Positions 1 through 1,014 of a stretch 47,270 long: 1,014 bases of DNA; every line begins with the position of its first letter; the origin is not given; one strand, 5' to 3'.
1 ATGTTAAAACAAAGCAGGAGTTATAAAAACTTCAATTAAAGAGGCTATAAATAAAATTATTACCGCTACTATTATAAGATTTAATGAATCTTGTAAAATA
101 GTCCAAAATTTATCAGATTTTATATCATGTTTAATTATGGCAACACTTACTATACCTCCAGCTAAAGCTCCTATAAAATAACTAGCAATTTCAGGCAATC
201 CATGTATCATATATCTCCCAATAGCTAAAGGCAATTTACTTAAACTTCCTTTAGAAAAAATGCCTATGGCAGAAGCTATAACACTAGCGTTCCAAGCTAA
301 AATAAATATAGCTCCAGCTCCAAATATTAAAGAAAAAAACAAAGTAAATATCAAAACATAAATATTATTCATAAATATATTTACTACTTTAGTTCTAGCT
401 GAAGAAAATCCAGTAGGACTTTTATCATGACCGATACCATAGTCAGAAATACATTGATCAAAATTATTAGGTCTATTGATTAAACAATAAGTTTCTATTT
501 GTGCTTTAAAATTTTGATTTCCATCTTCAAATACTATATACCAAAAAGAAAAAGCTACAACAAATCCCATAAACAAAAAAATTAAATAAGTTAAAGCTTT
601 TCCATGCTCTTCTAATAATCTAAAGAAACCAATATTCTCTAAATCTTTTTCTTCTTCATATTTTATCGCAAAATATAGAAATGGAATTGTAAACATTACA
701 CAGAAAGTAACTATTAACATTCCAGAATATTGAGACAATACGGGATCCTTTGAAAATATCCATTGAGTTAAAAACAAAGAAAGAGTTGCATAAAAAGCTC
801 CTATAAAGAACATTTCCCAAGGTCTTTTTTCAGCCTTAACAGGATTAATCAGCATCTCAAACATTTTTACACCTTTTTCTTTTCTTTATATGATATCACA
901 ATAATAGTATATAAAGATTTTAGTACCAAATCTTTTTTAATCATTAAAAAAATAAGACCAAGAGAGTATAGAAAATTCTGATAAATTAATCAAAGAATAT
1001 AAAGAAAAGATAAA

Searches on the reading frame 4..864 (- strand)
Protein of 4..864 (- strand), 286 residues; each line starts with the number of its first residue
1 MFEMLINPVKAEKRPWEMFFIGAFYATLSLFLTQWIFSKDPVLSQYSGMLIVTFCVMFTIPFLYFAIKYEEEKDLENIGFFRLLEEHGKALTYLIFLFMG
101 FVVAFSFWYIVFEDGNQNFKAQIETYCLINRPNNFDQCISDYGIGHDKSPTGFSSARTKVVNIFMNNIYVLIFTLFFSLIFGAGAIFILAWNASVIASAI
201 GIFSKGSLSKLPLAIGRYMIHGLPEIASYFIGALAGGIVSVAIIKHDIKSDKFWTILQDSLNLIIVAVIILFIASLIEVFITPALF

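Call 50: find_encoding_contigs(protein=window:4-864:-, flank=10000, max_places=3)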
Protein window:4-864:- (286 aa): 9 contigs read that carry it; 3 places shown.
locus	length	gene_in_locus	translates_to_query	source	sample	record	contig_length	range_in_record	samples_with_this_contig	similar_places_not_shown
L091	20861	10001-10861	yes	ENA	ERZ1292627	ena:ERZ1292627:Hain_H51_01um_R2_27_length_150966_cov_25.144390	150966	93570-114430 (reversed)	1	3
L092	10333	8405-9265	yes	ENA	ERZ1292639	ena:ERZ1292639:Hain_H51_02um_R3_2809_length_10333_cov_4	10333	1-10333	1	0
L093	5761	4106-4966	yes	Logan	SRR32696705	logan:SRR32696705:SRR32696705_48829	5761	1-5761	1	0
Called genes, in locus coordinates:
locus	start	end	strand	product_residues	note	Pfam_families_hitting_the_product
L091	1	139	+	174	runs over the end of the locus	PF00281:Ribosomal_L5, PF00673:Ribosomal_L5_C (weak)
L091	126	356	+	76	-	PF00253:Ribosomal_S14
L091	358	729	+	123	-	PF00410:Ribosomal_S8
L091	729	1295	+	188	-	PF00347:Ribosomal_L6 (weak)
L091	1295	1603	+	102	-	-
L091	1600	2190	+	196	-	PF01655:Ribosomal_L32e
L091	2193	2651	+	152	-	PF01280:Ribosomal_L19e, PF25476:Ribosomal_L19e_C (weak)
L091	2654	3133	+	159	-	PF00861:Ribosomal_L18p, PF17144:Ribosomal_L5e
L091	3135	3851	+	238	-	PF00333:Ribosomal_S5, PF03719:Ribosomal_S5_C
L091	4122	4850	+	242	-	PF07650:KH_2, PF00189:Ribosomal_S3_C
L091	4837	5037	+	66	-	PF00831:Ribosomal_L29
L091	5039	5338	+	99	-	PF01253:SUI1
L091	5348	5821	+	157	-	PF00327:Ribosomal_L30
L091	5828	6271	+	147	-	PF00828:Ribosomal_L27A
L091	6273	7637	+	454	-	PF10559:Plug_translocon (weak), PF00344:SecY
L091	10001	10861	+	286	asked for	PF01944:SpoIIM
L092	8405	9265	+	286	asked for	PF01944:SpoIIM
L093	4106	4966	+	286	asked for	PF01944:SpoIIM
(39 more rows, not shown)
